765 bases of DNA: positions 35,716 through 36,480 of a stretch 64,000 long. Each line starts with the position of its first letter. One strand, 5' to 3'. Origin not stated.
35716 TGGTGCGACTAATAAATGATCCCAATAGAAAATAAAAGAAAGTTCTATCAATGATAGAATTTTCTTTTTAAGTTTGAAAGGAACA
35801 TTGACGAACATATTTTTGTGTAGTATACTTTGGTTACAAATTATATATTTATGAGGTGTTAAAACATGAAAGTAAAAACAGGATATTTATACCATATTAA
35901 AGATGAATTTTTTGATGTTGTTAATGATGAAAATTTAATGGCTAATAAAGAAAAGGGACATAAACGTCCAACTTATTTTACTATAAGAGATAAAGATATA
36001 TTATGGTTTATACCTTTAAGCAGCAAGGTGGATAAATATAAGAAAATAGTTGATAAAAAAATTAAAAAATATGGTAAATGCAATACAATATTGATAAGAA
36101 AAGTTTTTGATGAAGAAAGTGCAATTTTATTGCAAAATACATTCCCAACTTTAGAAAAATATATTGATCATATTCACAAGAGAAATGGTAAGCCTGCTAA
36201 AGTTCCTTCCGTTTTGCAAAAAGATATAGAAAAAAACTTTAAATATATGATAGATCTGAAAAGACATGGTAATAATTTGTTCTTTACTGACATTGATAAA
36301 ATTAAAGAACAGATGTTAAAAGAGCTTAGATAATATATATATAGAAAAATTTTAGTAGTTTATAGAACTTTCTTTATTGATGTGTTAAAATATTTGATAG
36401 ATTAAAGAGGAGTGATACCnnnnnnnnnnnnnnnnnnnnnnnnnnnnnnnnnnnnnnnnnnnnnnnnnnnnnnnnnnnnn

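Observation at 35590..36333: Candidate type III (RNA-protein) toxin-antitoxin locus next to the dnaG-sigA operon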

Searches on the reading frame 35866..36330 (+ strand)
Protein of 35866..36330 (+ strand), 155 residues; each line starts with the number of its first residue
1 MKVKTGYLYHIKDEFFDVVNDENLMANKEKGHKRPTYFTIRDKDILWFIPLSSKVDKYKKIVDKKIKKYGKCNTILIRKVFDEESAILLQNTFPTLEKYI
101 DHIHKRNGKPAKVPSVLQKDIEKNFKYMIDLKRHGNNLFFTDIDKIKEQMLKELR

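Call 4: search_protein_families(library=pfam, proteins=[window:35866-36330:+], max_evalue=1)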
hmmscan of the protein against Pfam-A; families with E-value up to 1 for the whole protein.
window:35866-36330:+ (155 aa): 1 family
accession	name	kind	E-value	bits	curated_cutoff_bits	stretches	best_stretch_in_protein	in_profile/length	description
PF06209.18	COBRA1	-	0.1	12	22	1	56-102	19-65/348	Cofactor of BRCA1 (COBRA1)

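Call 5: search_protein_families(library=padloc, proteins=[window:35866-36330:+], max_evalue=1)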
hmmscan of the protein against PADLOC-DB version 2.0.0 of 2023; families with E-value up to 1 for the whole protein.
window:35866-36330:+ (155 aa): 0 families

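Call 6: search_protein_families(library=ncbifam, proteins=[window:35866-36330:+], max_evalue=1)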
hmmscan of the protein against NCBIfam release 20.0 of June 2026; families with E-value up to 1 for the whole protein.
window:35866-36330:+ (155 aa): 2 families
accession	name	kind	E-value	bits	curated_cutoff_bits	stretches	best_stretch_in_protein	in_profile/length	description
NF047359.1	CptIN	equivalog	4.3e-50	169.5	90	1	6-150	1-150/150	type III toxin-antitoxin system CptIN family toxin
NF041629.1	anti_IS1548_end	domain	0.5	10.1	40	0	128-142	1-12/27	IS1548 end spurious translation-containing protein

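Call 7: search_protein_families(library=phrogs, proteins=[window:35866-36330:+], max_evalue=1)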
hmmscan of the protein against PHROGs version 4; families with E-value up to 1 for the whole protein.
window:35866-36330:+ (155 aa): 4 families
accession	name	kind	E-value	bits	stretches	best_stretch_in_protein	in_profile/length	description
phrog_33519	-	unknown function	5e-19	69.8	1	6-152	6-158/172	-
phrog_9764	-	unknown function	0.004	18.2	1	8-76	6-78/170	-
phrog_3495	-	unknown function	0.078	13.9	1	128-145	1-18/54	-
phrog_20875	-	unknown function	0.29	12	1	41-115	79-152/171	-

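Call 9: search_solved_structures(query=window:35866-36330:+, max_evalue=10, show_alignments=3)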
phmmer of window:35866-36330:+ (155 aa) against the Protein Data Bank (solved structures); distinct sequences matched with E-value up to 10: 2.
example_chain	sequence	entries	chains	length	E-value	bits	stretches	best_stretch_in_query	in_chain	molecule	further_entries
4rmo_A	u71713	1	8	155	2e-20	76.7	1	5-149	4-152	CptN Toxin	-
7mcd_A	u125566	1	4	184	0.011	19.2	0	100-151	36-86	AI-designed TIM-barrel F15C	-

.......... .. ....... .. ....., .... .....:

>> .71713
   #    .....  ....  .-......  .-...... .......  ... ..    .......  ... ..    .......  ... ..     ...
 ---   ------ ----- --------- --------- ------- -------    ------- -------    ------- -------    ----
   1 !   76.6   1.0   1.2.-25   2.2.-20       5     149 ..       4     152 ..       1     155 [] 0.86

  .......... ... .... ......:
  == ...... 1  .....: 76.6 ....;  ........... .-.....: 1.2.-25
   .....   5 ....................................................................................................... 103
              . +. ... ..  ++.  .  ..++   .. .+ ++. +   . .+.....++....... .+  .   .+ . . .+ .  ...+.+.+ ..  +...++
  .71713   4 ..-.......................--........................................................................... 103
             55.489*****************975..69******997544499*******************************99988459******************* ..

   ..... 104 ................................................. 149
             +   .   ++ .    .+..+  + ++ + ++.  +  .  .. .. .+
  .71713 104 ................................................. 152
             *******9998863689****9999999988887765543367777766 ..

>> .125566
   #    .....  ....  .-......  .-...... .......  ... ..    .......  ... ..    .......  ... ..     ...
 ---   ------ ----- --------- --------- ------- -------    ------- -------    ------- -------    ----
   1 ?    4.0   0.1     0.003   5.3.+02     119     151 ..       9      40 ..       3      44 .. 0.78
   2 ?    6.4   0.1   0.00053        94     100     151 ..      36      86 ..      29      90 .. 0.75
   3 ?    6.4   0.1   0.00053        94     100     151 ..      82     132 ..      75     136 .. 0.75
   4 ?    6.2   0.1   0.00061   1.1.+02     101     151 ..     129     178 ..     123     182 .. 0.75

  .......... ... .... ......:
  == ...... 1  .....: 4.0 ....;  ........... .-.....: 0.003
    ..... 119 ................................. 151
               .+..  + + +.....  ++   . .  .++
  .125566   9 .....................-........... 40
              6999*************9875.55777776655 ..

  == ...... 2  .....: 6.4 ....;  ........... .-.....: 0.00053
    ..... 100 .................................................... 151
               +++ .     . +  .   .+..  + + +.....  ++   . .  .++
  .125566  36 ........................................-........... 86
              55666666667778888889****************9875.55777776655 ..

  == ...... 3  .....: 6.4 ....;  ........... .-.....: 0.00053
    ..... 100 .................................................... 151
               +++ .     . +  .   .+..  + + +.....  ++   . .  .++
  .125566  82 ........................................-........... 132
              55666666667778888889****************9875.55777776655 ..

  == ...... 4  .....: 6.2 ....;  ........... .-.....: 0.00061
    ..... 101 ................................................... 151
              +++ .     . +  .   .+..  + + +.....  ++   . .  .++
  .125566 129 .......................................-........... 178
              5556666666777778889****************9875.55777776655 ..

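Call 17: find_homologous_proteins(query=window:35866-36330:+, max_evalue=0.001)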
Query window:35866-36330:+ (155 aa): 2605 proteins with E <= 0.001 among 2661 candidates; the best 120 are listed.
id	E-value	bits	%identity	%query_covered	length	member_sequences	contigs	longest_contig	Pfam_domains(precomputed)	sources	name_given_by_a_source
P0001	1.1e-95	336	99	100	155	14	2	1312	-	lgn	-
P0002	4.3e-73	262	76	99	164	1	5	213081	-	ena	-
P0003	3.7e-72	259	79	99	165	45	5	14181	-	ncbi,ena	-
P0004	1.4e-71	257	75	99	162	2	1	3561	-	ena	-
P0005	2.7e-71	257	78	99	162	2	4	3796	-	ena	-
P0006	3.8e-71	256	78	99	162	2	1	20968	-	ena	-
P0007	4.2e-71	256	75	99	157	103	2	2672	-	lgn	-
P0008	4.6e-71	256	76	100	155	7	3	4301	-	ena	-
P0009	4.9e-71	256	77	99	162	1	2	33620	-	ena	-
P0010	7.3e-71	255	77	100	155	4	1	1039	-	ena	-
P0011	8.4e-71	255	74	100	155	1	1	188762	-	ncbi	-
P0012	1.4e-70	254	75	99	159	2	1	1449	-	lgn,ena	-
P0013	2.2e-70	254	75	100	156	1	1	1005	-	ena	-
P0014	2.4e-70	254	74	100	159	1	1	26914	-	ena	-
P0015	2.7e-70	253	75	100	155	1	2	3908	-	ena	-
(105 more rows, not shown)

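Call 18: find_related_loci(query=window:35866-36330:+, collection=genome_contigs, flank=3000)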
Query window:35866-36330:+ (155 aa) in genome_contigs; peptide patterns used: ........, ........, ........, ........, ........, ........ (x = any residue, [..] = any of these).
487 stretches matched a pattern; 350 encode a relative of the query (tblastn E <= 1e-3); the best 80 are kept; 80 distinct loci.
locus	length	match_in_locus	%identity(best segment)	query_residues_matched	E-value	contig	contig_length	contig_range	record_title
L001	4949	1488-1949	79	1-154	3e-77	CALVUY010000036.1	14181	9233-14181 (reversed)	MAG: uncultured Bacilli bacterium isolate BRZ_EQ__bin120 genome assembly, contig: BRZ_EQ__NODE_6412_length_14181_cov_8.0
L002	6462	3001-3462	79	1-154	2e-77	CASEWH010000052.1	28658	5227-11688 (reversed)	uncultured bacterium isolate SI.A20.metabat-bins.119 genome assembly, contig: SI.A20.metabat-bins.119.fa_k141_185430, wh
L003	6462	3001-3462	77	1-154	4e-75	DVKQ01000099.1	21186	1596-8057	MAG TPA_asm: Candidatus Onthousia faecipullorum isolate CHK195-26880 CHK195__C337635_L21186_ERR3414590, whole genome sho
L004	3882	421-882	76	1-154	1e-74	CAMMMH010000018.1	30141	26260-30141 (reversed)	MAG: uncultured Tenericutes bacterium isolate ERR4968579_bin.33_MetaWRAP_v1.1_MAG genome assembly, contig: NODE_818_leng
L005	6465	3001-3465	74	1-155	1e-74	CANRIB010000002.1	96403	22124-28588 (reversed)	MAG: uncultured Bacilli bacterium isolate Lapin-022__bin92 genome assembly, contig: Lapin-022__NODE_207_length_96403_cov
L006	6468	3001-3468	75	1-155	1e-74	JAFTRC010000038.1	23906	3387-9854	MAG: Bacilli bacterium isolate RGIG4073 Roe_deer_Cecum.Co__c1326467, whole genome shotgun sequence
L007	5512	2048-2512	72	1-155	4e-74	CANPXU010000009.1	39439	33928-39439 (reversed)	MAG: uncultured Bacilli bacterium isolate Lapin-004__bin3 genome assembly, contig: Lapin-004__NODE_1153_length_39439_cov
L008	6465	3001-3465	72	1-155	5e-74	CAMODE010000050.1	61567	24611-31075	MAG: uncultured Bacillales bacterium isolate SRR873609_bin.88_metaWRAP_v1.3_MAG genome assembly, contig: ERZ1756109_3432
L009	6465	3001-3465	70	1-155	2e-73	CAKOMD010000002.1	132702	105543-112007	MAG: uncultured Bacilli bacterium isolate REFINED_METABAT215_TOP10_CONTIGS_1500_ASSEMBLY_K77_MERGED__Nepal_MoBio_Fiber-H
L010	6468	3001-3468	72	1-155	5e-73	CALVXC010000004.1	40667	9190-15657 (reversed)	MAG: uncultured Bacilli bacterium isolate BRZ_GA__bin52 genome assembly, contig: BRZ_GA__NODE_1539_length_40667_cov_7.64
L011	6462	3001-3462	71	1-154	3e-73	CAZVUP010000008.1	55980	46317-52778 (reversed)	MAG TPA_asm: uncultured Muribaculaceae bacterium isolate SRP278969_co2_176 genome assembly, contig: NODE_301_length_5598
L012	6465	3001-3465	72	1-155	5e-73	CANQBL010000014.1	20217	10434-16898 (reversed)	MAG: uncultured Bacilli bacterium isolate Lapin-003-2__bin84 genome assembly, contig: Lapin-003-2__NODE_2541_length_2021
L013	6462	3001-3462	77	1-154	3e-73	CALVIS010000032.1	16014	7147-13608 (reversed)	MAG: uncultured Bacilli bacterium isolate BRZ_FH__bin24 genome assembly, contig: BRZ_FH__NODE_3599_length_16014_cov_16.4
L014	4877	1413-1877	70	1-155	5e-73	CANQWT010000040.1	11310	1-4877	MAG: uncultured Bacilli bacterium isolate Lapin-026__bin117 genome assembly, contig: Lapin-026__NODE_7195_length_11310_c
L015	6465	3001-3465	73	1-154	7e-73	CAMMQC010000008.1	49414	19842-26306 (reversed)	MAG: uncultured Tenericutes bacterium isolate ERR4836964_bin.35_MetaWRAP_v1.1_MAG genome assembly, contig: NODE_728_leng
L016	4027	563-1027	71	1-154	7e-73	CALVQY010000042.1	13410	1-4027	MAG: uncultured Bacilli bacterium isolate BRZ_NN__bin51 genome assembly, contig: BRZ_NN__NODE_3745_length_13410_cov_16.4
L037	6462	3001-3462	75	1-154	2e-71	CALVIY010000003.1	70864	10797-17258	MAG: uncultured Bacilli bacterium isolate BRZ_N__bin132 genome assembly, contig: BRZ_N__NODE_967_length_70864_cov_25.538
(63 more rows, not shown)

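Call 39: predict_structure(alignment_id=A2)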
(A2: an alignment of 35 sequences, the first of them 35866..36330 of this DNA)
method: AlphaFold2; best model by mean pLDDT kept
length: 155 residues; sequences in the alignment: 35
mean_pLDDT: 83.8   pTM: 0.78
mean pLDDT of the five models: 83.8, 68.2, 67.2, 59.3, 46.4
residues with pLDDT >= 90: 59; 70-90: 79; 50-70: 13; < 50: 4
segments of 3 or more residues with pLDDT < 50: none
pLDDT, mean of each block of 10 residues (from residue 1): 64 85 70 66 81 91 95 91 89 88 80 84 91 91 91 87
secondary structure, 60 per line:
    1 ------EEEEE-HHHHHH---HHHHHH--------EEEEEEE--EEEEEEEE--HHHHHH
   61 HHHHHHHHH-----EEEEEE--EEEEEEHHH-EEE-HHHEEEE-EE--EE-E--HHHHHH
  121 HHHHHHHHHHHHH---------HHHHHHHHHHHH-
elements in order: E7-11 H13-18 H22-27 E36-42 E45-52 H55-69 E75-80 E83-88 E93-95 E100-103 H115-133 H143-154

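Call 42: fold_search(model_id=the predicted structure, library=pdb)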
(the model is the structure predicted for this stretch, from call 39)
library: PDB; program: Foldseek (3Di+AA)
matches with E <= 10: 537; with E <= 0.001: 4
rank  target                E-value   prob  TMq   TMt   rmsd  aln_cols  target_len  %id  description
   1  4rmo_A                3.2e-11  1.00  0.82  0.82   2.3       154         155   34  Crystal Structure of the CptIN Type III Toxin-Antitoxin System from Eubacterium rectale (released 2015-09-30)
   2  9g2g_B                6.1e-04  1.00  0.47  0.62   4.4       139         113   10  Staphylococcus aureus MazF in complex with nanobody 5 (released 2024-07-24)
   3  4hke_A                6.1e-04  1.00  0.50  0.61   4.6       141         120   13  Crystal Structure of MoxT of Bacillus anthracis (released 2013-11-13)
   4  7epg                  9.3e-04  1.00  0.43  0.61   4.2       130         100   15  Crystal structure of E.coli CcdB mutant S12G (released 2022-06-08)
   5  4mzm_C                1.3e-03  1.00  0.43  0.59   6.0       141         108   10  MazF from S. aureus crystal form I, P212121, 2.1 A (released 2014-05-28)
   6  4mzp_B                1.3e-03  1.00  0.48  0.62   5.2       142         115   10  MazF from S. aureus crystal form III, C2221, 2.7 A (released 2014-05-21)
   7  4mzm_B                1.5e-03  1.00  0.44  0.59   5.7       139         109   13  MazF from S. aureus crystal form I, P212121, 2.1 A (released 2014-05-28)
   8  4mzp_E                3.1e-03  1.00  0.47  0.64   4.9       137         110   10  MazF from S. aureus crystal form III, C2221, 2.7 A (released 2014-05-21)
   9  3jrz                  3.3e-03  1.00  0.46  0.67   3.8       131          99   11  CcdBVfi-FormII-pH5.6 (released 2009-12-01)
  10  4mzp_A                3.3e-03  1.00  0.47  0.61   4.8       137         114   10  MazF from S. aureus crystal form III, C2221, 2.7 A (released 2014-05-21)
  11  4ato_A                4.2e-03  1.00  0.64  0.59   4.5       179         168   13  New insights into the mechanism of bacterial Type III toxin-antitoxin systems: selective toxin inhibition by a non-cod (released 2012-12-26)
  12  2vub_B                4.8e-03  1.00  0.43  0.64   4.1       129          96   12  CCDB, A TOPOISOMERASE POISON FROM E. COLI (released 1998-06-17)
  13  4elz_C                4.8e-03  1.00  0.43  0.61   6.3       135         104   12  CCDBVFI:GYRA14VFI (released 2012-05-30)
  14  4ely_C                5.7e-03  1.00  0.45  0.66   4.6       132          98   11  CCDBVFI:GYRA14EC (released 2012-05-30)
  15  3tcj_B                5.7e-03  1.00  0.43  0.61   6.2       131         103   13  CcdB dimer from V. fisheri in complex with one C-terminal domain of F-plasmid CcdA (released 2012-08-15)
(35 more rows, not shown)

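Call 46: search_dna_similar(query=window:35866-36330:+, collection=phages, mode=protein, max_evalue=0.001, max_rows=15)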
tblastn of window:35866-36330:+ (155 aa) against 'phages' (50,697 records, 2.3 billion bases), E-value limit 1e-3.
No match.

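Call 47: search_dna_similar(query=window:35866-36330:+, collection=plasmids, mode=protein, max_evalue=0.001, max_rows=15)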
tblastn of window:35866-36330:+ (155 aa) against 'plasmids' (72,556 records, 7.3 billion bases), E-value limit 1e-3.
Records with a match: 8; places in all: 8; records where one place covers at least 80% of the query: 4.
Best place of each record, by identity: <60% 8.
By first word of the organism name: Clostridium 2; Fusobacterium 1; Megamonas 1; Virgibacillus 1; Planococcus 1; Peribacillus 1; Weissella 1.
By predicted mobility (MOB-suite, as given by PLSDB): non-mobilizable 5; mobilizable 3.
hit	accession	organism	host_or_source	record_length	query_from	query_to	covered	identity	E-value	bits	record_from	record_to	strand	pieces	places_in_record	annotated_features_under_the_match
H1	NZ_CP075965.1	Clostridium perfringens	Feces, FP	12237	6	155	97%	36.6%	9e-12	69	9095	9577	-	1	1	hypothetical protein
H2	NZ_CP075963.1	Clostridium perfringens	Feces, FP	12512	6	150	94%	37.8%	1e-10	65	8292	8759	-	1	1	hypothetical protein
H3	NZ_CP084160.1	Fusobacterium polymorphum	Homo sapiens,Oral cavity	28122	1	154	99%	32.3%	1e-7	57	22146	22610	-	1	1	hypothetical protein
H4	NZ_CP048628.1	Megamonas funiformis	Homo sapiens,isolate gDNA,feces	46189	8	154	95%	33.8%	2e-12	71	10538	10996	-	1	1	hypothetical protein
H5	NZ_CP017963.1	Virgibacillus halodenitrificans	cell culture,Solid waste landfill sample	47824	1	122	79%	36.8%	5e-9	61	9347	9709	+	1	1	hypothetical protein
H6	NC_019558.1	Planococcus citreus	-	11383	35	155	78%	36.3%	4e-7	56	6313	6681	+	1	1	hypothetical protein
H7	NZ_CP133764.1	Peribacillus sp. R9-11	sediment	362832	7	53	30%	55.1%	3e-5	50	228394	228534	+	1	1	hypothetical protein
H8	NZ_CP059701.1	Weissella cibaria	-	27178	11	53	28%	52.2%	7e-4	46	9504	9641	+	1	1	none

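Call 60: search_protein_families(library=pfam, proteins=[L016:16-318:+, L037:3804-4355:+], max_evalue=0.01)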
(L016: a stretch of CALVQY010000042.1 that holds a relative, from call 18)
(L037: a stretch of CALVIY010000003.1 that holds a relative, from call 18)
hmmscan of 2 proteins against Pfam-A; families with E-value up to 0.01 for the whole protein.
L016:16-318:+ (101 aa): 6 families
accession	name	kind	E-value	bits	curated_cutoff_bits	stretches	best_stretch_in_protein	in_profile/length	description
PF07282.18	Cas12f1-like_TNB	-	1.2e-20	73.9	26.3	1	20-86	3-60/60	Cas12f1-like, TNB domain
PF13248.11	Zn_ribbon_3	-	1.4e-05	24.8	27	0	66-80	2-17/26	zinc-ribbon domain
PF13240.11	Zn_Ribbon_1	-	0.00079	19.6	25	0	49-55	2-8/23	zinc-ribbon domain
PF03367.19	Zn_ribbon_ZPR1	-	0.0038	17.1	23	0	46-60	35-49/56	ZPR1 zinc-finger domain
PF13597.11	NRDD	-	0.005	16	26.2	1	21-77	487-532/562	Anaerobic ribonucleoside-triphosphate reductase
PF01155.25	HypA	-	0.0079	16.6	28.9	1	44-77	68-97/112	Hydrogenase/urease nickel incorporation, metallochaperone, hypA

L037:3804-4355:+ (184 aa): 1 family
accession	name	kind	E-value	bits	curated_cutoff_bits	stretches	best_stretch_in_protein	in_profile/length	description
PF13958.12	ToxN_toxin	-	2.7e-48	164.6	25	1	6-174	1-159/159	Toxin ToxN, type III toxin-antitoxin system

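Call 61: get_annotated_region(hit=H4, flank=600)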
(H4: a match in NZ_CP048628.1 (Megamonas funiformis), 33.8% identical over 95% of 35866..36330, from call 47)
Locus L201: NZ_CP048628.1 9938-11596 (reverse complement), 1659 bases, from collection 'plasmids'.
description: Megamonas funiformis strain JCM 14723 plasmid putative_Mfuni1, complete sequence
organism: Megamonas funiformis (NCBI taxid 437897)
taxonomy: Bacteria; Bacillota; Negativicutes; Selenomonadales; Selenomonadaceae; Megamonas; Megamonas funiformis
host: -; source: Homo sapiens,isolate gDNA,feces; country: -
typing (MOB-suite, as given by PLSDB): non-mobilizable
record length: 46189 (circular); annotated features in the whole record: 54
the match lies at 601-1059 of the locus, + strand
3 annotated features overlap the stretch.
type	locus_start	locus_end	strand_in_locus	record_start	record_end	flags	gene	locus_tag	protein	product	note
CDS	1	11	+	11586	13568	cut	-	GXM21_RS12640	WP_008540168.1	MobA/MobL family protein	-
CDS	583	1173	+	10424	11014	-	-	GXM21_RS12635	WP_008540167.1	hypothetical protein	-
CDS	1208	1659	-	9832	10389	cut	-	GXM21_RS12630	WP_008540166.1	zincin-like metallopeptidase domain-containing protein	-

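Call 62: get_annotated_region(hit=H1, flank=600)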
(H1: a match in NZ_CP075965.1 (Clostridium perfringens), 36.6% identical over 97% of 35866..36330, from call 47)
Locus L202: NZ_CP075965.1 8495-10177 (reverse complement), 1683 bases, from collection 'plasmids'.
description: Clostridium perfringens strain 346/91 plasmid pCP346-91
organism: Clostridium perfringens (NCBI taxid 1502)
taxonomy: Bacteria; Bacillota; Clostridia; Eubacteriales; Clostridiaceae; Clostridium; Clostridium perfringens
host: -; source: Feces, FP; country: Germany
typing (MOB-suite, as given by PLSDB): non-mobilizable
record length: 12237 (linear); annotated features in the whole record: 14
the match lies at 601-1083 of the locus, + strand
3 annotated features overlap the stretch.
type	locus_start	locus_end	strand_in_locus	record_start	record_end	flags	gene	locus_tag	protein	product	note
CDS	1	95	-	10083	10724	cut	-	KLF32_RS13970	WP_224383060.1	helix-turn-helix domain-containing protein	-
CDS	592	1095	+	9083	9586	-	-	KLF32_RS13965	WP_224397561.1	hypothetical protein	-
CDS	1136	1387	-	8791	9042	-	-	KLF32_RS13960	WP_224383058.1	CopG family transcriptional regulator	-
